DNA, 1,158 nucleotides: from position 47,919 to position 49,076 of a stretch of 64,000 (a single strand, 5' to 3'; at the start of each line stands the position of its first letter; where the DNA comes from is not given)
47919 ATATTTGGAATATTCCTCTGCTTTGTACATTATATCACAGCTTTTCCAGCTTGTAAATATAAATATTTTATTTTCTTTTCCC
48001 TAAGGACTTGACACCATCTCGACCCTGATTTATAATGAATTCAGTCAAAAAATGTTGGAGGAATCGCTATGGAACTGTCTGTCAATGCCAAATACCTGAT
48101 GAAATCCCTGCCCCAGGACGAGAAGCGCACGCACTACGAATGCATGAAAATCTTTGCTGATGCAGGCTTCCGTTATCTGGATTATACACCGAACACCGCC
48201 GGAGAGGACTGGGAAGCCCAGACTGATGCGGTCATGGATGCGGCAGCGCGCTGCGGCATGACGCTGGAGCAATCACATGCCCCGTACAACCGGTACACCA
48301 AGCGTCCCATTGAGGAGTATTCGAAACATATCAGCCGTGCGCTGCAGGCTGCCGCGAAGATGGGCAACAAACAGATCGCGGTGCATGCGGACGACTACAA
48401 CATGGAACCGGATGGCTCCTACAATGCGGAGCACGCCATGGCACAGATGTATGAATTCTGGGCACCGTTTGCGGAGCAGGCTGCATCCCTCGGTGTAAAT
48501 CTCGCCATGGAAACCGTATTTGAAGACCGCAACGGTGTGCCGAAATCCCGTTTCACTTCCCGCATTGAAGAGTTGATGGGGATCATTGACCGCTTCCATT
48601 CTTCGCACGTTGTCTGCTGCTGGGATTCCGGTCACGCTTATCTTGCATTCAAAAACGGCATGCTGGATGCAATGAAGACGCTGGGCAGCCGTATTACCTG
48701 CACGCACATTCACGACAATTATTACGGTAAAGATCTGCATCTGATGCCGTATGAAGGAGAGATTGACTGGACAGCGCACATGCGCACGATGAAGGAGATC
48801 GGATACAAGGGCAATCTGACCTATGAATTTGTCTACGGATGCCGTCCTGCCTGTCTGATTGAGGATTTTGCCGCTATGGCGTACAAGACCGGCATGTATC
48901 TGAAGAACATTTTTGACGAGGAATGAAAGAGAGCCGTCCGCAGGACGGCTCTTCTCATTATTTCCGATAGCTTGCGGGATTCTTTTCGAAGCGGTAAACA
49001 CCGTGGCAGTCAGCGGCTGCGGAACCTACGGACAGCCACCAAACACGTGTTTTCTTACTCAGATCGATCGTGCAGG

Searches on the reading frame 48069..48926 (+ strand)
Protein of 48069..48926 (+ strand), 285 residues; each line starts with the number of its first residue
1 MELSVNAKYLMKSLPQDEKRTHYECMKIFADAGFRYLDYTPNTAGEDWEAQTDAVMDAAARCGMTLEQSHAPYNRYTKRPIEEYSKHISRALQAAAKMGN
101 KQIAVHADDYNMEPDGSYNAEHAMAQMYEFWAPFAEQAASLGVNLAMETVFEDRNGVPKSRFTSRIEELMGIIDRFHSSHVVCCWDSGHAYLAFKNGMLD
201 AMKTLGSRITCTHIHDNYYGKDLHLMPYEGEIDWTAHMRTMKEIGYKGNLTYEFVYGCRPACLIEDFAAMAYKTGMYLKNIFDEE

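Call 14: search_protein_families(library=pfam, proteins=[window:48069-48926:+])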
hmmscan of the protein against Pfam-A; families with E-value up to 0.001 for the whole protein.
window:48069-48926:+ (285 aa): 1 family
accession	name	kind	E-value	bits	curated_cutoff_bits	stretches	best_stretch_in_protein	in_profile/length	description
PF01261.30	AP_endonuc_2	-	3.2e-29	102.8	31.1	1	29-255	4-230/249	Xylose isomerase-like TIM barrel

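Call 62: search_protein_families(library=ncbifam, proteins=[window:48069-48926:+], max_evalue=0.00001)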
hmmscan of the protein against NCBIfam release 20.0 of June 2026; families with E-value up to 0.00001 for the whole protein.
window:48069-48926:+ (285 aa): 3 families
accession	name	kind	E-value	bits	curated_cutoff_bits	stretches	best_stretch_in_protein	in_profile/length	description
NF007360.0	PRK09856.1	equivalog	6.5e-10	39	305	1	56-255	58-249/276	fructoselysine 3-epimerase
NF041099.2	keto_glucon_epim_IolO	equivalog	1.1e-06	28.2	300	1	120-255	123-247/269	5-keto-L-gluconate epimerase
TIGR03234.1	OH-pyruv-isom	equivalog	4.8e-06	26.1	353.45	1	81-255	79-241/254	hydroxypyruvate isomerase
